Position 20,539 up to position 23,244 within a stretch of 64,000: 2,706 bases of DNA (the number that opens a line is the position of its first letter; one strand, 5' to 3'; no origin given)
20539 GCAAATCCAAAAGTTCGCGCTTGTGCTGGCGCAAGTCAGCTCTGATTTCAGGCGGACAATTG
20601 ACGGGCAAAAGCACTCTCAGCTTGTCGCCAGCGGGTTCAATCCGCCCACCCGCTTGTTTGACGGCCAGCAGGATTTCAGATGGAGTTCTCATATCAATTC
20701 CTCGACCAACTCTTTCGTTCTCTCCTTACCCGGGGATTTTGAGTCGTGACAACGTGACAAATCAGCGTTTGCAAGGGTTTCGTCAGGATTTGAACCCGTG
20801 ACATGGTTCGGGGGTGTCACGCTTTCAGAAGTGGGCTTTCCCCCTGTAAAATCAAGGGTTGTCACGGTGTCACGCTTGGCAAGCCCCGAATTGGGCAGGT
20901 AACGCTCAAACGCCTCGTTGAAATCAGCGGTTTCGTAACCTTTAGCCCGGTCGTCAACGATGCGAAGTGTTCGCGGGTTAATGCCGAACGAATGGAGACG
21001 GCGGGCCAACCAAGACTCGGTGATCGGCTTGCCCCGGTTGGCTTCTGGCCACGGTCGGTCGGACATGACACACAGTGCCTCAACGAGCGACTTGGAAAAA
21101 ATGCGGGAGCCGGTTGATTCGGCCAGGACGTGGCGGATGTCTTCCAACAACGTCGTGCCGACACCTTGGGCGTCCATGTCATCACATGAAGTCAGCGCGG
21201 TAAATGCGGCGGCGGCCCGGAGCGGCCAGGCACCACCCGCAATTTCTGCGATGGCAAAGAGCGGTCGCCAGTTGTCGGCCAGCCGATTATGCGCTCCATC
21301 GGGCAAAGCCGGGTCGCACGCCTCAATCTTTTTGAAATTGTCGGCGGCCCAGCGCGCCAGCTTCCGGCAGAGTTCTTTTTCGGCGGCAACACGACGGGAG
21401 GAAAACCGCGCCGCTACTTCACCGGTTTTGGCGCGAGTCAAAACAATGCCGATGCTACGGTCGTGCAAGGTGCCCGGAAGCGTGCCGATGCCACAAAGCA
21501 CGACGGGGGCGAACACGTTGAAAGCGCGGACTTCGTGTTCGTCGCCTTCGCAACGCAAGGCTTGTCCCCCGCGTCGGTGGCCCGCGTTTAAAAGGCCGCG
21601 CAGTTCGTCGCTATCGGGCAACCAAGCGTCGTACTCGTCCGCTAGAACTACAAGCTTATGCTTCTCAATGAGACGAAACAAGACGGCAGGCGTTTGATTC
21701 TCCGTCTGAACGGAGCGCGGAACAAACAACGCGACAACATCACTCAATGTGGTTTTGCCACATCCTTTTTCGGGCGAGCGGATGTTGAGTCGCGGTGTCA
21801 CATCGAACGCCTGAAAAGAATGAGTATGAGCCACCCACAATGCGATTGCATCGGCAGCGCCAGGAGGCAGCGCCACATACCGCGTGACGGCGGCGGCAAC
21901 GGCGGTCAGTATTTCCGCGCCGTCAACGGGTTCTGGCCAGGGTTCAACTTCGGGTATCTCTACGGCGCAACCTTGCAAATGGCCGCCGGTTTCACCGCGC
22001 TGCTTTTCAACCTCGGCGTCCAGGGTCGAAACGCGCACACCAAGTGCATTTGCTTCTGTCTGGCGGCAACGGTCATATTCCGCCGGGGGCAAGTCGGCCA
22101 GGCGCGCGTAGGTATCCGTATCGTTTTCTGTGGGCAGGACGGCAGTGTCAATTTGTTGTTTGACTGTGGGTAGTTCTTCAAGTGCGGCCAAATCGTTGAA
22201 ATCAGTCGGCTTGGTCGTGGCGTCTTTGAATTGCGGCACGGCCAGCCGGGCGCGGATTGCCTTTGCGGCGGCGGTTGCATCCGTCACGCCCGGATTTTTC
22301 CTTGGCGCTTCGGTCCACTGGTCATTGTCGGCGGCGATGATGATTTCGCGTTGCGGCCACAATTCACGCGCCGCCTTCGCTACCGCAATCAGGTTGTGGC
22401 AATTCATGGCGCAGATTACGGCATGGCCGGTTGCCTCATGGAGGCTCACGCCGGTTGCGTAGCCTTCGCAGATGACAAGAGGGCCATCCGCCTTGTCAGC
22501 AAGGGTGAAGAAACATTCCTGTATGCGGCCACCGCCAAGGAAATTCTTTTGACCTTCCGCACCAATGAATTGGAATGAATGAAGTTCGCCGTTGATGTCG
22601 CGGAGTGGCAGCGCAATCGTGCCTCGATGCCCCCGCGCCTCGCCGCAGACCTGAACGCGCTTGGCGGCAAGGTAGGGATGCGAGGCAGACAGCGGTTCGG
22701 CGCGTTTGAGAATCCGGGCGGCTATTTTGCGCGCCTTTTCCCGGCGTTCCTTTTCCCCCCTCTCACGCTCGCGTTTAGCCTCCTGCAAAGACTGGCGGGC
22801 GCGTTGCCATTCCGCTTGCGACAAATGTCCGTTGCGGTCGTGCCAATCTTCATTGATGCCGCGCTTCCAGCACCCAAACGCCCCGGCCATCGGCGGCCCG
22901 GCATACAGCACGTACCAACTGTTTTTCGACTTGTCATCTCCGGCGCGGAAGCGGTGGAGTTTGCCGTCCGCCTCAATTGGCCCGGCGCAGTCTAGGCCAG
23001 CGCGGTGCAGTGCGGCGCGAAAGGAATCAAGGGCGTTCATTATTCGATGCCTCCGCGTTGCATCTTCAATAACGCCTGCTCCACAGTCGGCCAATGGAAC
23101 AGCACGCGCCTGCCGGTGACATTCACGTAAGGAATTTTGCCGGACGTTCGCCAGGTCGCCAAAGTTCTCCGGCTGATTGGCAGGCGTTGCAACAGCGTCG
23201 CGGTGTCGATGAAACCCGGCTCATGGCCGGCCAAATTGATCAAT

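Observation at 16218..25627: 9.3-kb integrative element in tRNA-Leu(UAG) with an int / xis-HTH / Toprim-primase core (satellite or P4-like architecture)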

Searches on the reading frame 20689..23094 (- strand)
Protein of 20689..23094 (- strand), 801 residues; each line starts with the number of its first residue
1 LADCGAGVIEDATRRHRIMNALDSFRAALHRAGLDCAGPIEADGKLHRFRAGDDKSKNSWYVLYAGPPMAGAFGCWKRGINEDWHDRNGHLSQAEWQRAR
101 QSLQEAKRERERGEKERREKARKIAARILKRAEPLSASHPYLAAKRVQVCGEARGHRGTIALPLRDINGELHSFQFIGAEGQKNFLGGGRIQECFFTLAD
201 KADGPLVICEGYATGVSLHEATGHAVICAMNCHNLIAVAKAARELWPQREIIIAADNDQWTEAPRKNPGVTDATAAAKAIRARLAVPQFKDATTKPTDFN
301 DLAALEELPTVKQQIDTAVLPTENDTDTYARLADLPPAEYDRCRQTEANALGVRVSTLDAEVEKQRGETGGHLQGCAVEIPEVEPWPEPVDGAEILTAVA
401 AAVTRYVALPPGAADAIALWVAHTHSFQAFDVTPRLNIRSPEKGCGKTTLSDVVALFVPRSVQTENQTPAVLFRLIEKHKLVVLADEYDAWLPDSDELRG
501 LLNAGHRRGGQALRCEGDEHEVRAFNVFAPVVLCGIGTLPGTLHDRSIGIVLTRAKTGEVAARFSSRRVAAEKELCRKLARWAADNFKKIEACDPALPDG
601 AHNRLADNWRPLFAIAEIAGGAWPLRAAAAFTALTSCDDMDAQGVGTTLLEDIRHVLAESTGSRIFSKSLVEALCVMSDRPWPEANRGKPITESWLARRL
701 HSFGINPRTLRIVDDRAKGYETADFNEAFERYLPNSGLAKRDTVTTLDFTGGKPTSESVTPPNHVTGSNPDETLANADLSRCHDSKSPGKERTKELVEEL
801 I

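Call 6: search_protein_families(library=pfam, proteins=[window:20689-23094:-], max_evalue=0.01)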
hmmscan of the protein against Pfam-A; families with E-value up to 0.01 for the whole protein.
window:20689-23094:- (801 aa): 4 families
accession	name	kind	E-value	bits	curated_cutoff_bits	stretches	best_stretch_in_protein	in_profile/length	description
PF12307.13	DUF3631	-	6.6e-41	140.9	24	1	553-732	3-182/182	Protein of unknown function (DUF3631)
PF13362.12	Toprim_3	-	1.8e-11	44.8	27.2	1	206-303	2-89/95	Toprim domain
PF13662.12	Toprim_4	-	1.2e-05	25.9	25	1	206-279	3-73/85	Toprim domain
PF01751.28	Toprim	-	0.0038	17.8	23.1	0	206-259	2-67/96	Toprim domain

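Call 9: search_protein_families(library=ncbifam, proteins=[window:20689-23094:-], max_evalue=0.01)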
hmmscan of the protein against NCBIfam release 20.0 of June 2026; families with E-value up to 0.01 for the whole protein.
window:20689-23094:- (801 aa): 0 families

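Call 10: search_protein_families(library=phrogs, proteins=[window:20689-23094:-], max_evalue=0.01)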
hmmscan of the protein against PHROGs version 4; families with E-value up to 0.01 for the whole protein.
window:20689-23094:- (801 aa): 6 families
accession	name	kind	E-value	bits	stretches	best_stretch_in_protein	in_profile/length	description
phrog_2249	-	DNA, RNA and nucleotide metabolism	1.8e-73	249.5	1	38-339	32-335/802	DNA primase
phrog_35358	-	DNA, RNA and nucleotide metabolism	2.8e-53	182.1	1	23-337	9-378/968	DNA primase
phrog_4913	-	DNA, RNA and nucleotide metabolism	1e-24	87.5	1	93-318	128-378/1290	replication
phrog_510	-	DNA, RNA and nucleotide metabolism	3.4e-23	83.2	1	47-305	55-347/667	DNA primase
phrog_25777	-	DNA, RNA and nucleotide metabolism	8.1e-17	61.6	1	38-287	70-326/907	DNA primase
phrog_1139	-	DNA, RNA and nucleotide metabolism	2.7e-08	33.3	1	180-312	148-278/895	DNA primase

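Call 11: search_protein_families(library=padloc, proteins=[window:20689-23094:-], max_evalue=0.01)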
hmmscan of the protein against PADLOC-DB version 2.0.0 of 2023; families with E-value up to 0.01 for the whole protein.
window:20689-23094:- (801 aa): 0 families

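Call 16: find_homologous_proteins(query=window:20689-23094:-, max_evalue=1e-10)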
Query window:20689-23094:- (801 aa): 1147 proteins with E <= 1e-10 among 8000 candidates; the best 120 are listed.
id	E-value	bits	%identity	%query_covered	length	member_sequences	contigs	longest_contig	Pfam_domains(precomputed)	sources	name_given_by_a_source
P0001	0.0e+0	1804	100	98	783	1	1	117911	PF12307.14,PF13662.13,PF13362.13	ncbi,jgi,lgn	ncbi:MAG TPA: DUF3631 domain-containing protein [Verrucomicrobiae bacterium]|jgi:putative DNA primas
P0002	0.0e+0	1466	82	98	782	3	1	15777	PF12307.14,PF13662.13,PF13362.13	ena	-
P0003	0.0e+0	1417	79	98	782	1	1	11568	PF12307.14,PF13662.13,PF01751.29,PF13362.13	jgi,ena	-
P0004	0.0e+0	1410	79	98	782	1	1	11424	PF12307.14,PF13662.13,PF01751.29,PF13362.13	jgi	jgi:putative DNA primase/helicase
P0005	0.0e+0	1301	75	97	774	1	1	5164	PF12307.14,PF13662.13,PF01751.29,PF13362.13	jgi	jgi:putative DNA primase/helicase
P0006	0.0e+0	1269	78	89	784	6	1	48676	PF12307.14,PF01751.29,PF13362.13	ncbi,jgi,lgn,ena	jgi:putative DNA primase/helicase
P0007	0.0e+0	1132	65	98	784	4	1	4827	PF12307.14,PF13662.13,PF01751.29,PF13362.13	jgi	jgi:putative DNA primase/helicase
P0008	0.0e+0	1105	63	98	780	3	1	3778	PF12307.14,PF13662.13,PF13362.13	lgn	-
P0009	0.0e+0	1102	64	98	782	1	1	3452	PF12307.14,PF13662.13,PF13362.13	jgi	jgi:putative DNA primase/helicase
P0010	0.0e+0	1086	64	97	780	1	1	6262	PF12307.14,PF13662.13,PF13362.13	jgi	jgi:putative DNA primase/helicase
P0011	0.0e+0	1077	62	97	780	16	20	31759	PF12307.14,PF13662.13,PF13362.13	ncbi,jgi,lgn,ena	jgi:putative DNA primase/helicase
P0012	0.0e+0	1075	63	97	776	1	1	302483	PF12307.14,PF13362.13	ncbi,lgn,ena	-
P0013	0.0e+0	1067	62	96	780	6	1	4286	PF12307.14,PF13662.13,PF13362.13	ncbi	-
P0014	0.0e+0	1066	62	95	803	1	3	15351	PF12307.14,PF13362.13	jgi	jgi:putative DNA primase/helicase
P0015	0.0e+0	1062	63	93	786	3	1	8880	PF12307.14,PF13362.13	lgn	-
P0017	0.0e+0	1043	61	97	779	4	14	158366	PF12307.14,PF13662.13,PF13362.13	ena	-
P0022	0.0e+0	1032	60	97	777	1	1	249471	PF12307.14,PF13362.13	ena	-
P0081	2.8e-277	940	59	91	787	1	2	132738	PF12307.14,PF13362.13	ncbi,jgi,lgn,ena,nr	ncbi:MAG TPA: DUF3631 domain-containing protein [Chthoniobacterales bacterium]|jgi:putative DNA prim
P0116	4.5e-261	887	57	91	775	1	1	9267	PF12307.14,PF13362.13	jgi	jgi:putative DNA primase/helicase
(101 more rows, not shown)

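Call 17: find_encoding_contigs(protein=P0002, flank=10000, max_places=3)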
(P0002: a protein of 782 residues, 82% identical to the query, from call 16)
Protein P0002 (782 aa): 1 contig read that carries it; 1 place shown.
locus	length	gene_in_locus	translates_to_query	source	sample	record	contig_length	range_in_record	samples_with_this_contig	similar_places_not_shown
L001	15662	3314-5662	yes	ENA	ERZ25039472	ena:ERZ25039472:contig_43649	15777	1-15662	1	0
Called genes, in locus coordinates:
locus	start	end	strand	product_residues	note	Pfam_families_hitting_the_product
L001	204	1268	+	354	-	-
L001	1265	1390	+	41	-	-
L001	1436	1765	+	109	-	PF05973:Gp49 (weak)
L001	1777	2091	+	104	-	PF13542:HTH_Tnp_ISL3 (faint)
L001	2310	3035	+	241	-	-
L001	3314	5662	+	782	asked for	PF13362:Toprim_3, PF13662:Toprim_4 (weak), PF12307:DUF3631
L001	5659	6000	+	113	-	-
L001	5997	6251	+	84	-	-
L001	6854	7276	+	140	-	-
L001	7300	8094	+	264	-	PF04471:Mrr_cat, PF10356:RRG7 (faint), PF22722:NA-iREase1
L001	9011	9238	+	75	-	-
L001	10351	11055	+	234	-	PF00295:Glyco_hydro_28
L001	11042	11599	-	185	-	PF13336:AcetylCoA_hyd_C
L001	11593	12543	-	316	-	PF02550:AcetylCoA_hydro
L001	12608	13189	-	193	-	PF03099:BPL_LplA_LipB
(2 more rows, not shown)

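Call 18: find_encoding_contigs(protein=P0006, flank=10000, max_places=3)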
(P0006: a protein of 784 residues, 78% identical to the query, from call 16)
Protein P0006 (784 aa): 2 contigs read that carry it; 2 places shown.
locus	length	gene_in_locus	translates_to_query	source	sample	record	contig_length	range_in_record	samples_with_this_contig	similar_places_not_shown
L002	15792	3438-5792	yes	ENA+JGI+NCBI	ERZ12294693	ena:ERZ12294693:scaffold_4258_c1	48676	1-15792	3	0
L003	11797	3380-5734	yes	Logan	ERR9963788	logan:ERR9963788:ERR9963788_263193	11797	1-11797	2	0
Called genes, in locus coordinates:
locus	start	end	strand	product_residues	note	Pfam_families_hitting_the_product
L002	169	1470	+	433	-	-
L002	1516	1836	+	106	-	PF05973:Gp49 (weak)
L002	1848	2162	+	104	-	PF13542:HTH_Tnp_ISL3 (faint)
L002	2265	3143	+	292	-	-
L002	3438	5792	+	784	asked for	PF01751:Toprim (faint), PF13362:Toprim_3, PF12307:DUF3631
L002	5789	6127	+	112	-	-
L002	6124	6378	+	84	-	-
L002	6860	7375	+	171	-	PF04519:Bactofilin (faint)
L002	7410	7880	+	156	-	-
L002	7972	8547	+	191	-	-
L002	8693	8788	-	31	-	-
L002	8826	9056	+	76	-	-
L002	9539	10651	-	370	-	PF06439:3keto-disac_hyd, PF13385:Laminin_G_3 (faint)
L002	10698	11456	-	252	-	PF07963:N_methyl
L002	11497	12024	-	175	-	PF08207:EFP_N, PF01132:EFP, PF09285:Elong-fact-P_C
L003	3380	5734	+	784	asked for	PF01751:Toprim (faint), PF13362:Toprim_3, PF12307:DUF3631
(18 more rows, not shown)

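Call 19: find_encoding_contigs(protein=P0012, flank=10000, max_places=3)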
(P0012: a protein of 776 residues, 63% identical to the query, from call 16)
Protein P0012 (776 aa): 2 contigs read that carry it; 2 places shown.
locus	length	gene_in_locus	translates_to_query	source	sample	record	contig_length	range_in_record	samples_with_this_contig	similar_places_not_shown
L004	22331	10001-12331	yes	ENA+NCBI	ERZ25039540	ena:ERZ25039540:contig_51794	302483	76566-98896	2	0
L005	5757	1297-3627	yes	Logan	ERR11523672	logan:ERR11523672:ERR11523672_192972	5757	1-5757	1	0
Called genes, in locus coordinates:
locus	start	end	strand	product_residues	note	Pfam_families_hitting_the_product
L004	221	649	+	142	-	PF00004:AAA (weak), PF07726:AAA_3, PF07728:AAA_5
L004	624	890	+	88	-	-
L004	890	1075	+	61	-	PF17863:AAA_lid_2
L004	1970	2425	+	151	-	-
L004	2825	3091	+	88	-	-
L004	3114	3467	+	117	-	-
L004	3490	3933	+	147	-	PF01841:Transglut_core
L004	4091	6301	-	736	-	PF00920:ILVD_EDD_N, PF24877:ILV_EDD_C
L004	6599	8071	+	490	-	-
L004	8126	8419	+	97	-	PF05973:Gp49 (weak)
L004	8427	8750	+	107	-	-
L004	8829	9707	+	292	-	-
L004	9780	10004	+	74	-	-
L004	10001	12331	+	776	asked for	PF13362:Toprim_3, PF12307:DUF3631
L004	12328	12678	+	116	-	-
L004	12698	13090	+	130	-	-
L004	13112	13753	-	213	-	PF13240:Zn_Ribbon_1 (faint), PF12773:DZR (weak), PF05154:TM2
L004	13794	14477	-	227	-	-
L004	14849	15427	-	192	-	-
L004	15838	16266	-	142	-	-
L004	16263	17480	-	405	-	PF03389:MobA_MobL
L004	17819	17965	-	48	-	-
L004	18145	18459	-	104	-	PF00542:Ribosomal_L12 (weak)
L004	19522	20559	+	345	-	PF00589:Phage_integrase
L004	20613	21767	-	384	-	PF13784:Fic_N, PF02661:Fic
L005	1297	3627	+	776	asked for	PF13362:Toprim_3, PF12307:DUF3631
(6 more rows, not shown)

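Call 33: find_related_loci(query=window:20689-23040:-, collection=viral_contigs, flank=10000)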
Query window:20689-23040:- (783 aa) in viral_contigs; peptide patterns used: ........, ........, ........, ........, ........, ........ (x = any residue, [..] = any of these).
6 stretches matched a pattern; 1 encode a relative of the query (tblastn E <= 1e-3); 1 distinct loci.
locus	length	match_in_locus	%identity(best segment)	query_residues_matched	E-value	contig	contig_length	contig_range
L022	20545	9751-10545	37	25-285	2e-40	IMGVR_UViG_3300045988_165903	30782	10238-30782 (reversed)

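Call 38: search_solved_structures(query=window:20689-23040:-, max_evalue=1, show_alignments=2)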
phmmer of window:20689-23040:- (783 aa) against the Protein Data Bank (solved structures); distinct sequences matched with E-value up to 1: 1.
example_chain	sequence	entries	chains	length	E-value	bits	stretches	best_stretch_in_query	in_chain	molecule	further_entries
8bq1_A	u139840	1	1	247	0.05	14.9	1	496-591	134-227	Assemblin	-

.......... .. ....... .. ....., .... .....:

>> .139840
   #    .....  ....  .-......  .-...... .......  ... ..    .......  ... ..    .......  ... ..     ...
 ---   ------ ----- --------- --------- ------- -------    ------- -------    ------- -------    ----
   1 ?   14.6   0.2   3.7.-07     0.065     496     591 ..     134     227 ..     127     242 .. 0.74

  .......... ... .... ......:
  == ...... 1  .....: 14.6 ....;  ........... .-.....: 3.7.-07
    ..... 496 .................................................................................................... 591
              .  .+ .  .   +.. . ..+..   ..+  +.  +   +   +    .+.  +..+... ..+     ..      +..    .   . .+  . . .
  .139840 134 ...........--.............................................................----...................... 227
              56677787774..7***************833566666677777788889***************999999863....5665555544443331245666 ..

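Call 42: find_encoding_contigs(protein=P0017, flank=10000, max_places=2)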
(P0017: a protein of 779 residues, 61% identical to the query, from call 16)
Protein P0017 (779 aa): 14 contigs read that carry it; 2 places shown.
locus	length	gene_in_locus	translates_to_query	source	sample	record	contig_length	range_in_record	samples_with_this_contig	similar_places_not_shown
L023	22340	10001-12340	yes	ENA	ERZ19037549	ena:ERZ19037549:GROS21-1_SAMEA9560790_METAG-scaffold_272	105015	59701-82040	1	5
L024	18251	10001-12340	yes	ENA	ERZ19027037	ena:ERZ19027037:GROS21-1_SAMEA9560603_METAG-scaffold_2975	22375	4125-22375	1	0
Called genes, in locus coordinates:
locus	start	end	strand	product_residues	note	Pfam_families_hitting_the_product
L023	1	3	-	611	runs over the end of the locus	PF02837:Glyco_hydro_2_N, PF13364:BetaGal_ABD2 (faint), PF22666:Glyco_hydro_2_N2, PF00703:Glyco_hydro_2 (weak), PF02836:Glyco_hydro_2_C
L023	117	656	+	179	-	PF01641:SelR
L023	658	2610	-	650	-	PF00270:DEAD, PF00271:Helicase_C, PF16124:RecQ_Zn_bind, PF09382:RQC, PF00570:HRDC, PF14493:HTH_40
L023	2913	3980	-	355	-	-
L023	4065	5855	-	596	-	PF25596:CPSase_L_D1, PF02222:ATP-grasp, PF02786:CPSase_L_D2, PF07478:Dala_Dala_lig_C, PF15632:ATPgrasp_Ter (weak), PF02142:MGS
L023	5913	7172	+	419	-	-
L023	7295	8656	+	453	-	-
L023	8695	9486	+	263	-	-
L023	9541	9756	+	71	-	-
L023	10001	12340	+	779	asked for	PF13362:Toprim_3, PF13662:Toprim_4 (weak), PF12307:DUF3631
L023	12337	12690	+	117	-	-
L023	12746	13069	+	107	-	-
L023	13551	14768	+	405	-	-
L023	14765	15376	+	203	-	-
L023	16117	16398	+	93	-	PF12728:HTH_17 (weak)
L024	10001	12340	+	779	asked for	PF13362:Toprim_3, PF13662:Toprim_4 (weak), PF12307:DUF3631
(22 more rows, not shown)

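Call 43: find_encoding_contigs(protein=P0081, flank=10000, max_places=2)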
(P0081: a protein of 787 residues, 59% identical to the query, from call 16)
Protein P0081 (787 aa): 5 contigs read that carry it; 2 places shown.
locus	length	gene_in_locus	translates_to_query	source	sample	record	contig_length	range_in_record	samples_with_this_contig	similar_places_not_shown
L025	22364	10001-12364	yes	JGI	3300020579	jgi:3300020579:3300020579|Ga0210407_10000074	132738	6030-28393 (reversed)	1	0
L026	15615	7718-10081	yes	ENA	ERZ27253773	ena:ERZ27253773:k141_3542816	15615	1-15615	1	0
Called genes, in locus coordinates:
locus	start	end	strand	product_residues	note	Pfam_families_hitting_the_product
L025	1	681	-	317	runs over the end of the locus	-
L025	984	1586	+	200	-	PF00127:Copper-bind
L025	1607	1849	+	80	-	PF00404:Dockerin_1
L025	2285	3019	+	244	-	PF13507:GATase_5, PF01965:DJ-1_PfpI (weak), PF07685:GATase_3 (weak)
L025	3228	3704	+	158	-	-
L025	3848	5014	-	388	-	PF00579:tRNA-synt_1b, PF01479:S4 (weak)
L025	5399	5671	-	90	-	-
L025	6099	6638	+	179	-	PF00383:dCMP_cyt_deam_1, PF14437:MafB19-deam, PF14439:Bd3614-deam (weak)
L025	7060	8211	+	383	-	PF13102:Phage_int_SAM_5, PF24624:Int_N (weak), PF00589:Phage_integrase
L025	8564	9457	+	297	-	-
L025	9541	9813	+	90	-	-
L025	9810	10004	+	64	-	-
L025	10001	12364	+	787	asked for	PF13362:Toprim_3, PF12307:DUF3631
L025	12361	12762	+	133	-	-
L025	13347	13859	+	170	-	-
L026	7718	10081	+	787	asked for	PF13362:Toprim_3, PF12307:DUF3631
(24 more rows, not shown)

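Call 44: find_encoding_contigs(protein=P0022, flank=10000, max_places=2)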
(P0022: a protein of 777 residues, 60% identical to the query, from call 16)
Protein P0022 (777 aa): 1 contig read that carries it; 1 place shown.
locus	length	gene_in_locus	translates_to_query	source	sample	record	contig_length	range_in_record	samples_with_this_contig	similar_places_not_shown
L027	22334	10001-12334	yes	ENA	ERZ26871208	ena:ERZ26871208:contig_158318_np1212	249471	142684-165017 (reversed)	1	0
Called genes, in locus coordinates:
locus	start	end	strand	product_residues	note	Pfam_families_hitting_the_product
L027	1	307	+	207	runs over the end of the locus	-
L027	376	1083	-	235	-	PF07963:N_methyl (weak)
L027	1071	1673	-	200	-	PF07638:Sigma70_ECF (weak), PF04542:Sigma70_r2, PF08281:Sigma70_r4_2, PF04545:Sigma70_r4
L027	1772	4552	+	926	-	PF03710:GlnE (weak), PF08335:GlnD_UR_UTase, PF27444:GlnD_3rd, PF01966:HD (weak), PF01842:ACT (weak), PF13291:ACT_4 (faint), PF22754:bHLH-TF_ACT-like_plant (faint), PF24931:ACT_ACR9_3rd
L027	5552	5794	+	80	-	-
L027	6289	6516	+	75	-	-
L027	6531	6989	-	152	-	PF00072:Response_reg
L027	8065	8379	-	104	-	-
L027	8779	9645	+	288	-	-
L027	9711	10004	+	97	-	-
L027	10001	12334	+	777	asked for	PF13362:Toprim_3, PF12307:DUF3631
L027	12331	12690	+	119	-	-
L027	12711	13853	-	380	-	PF13102:Phage_int_SAM_5 (faint), PF00589:Phage_integrase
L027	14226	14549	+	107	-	-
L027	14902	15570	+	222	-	-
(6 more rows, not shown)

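Call 77: search_solved_structures(query=A7, max_evalue=1, show_alignments=2)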
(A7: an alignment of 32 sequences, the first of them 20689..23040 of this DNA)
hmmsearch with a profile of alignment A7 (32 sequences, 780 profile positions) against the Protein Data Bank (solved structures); distinct sequences matched with E-value up to 1: 1.
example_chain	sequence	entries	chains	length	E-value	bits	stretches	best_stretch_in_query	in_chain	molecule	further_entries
4irx_A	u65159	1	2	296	0.13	13.5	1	318-362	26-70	Sugar ABC transporter, periplasmic sugar-binding protein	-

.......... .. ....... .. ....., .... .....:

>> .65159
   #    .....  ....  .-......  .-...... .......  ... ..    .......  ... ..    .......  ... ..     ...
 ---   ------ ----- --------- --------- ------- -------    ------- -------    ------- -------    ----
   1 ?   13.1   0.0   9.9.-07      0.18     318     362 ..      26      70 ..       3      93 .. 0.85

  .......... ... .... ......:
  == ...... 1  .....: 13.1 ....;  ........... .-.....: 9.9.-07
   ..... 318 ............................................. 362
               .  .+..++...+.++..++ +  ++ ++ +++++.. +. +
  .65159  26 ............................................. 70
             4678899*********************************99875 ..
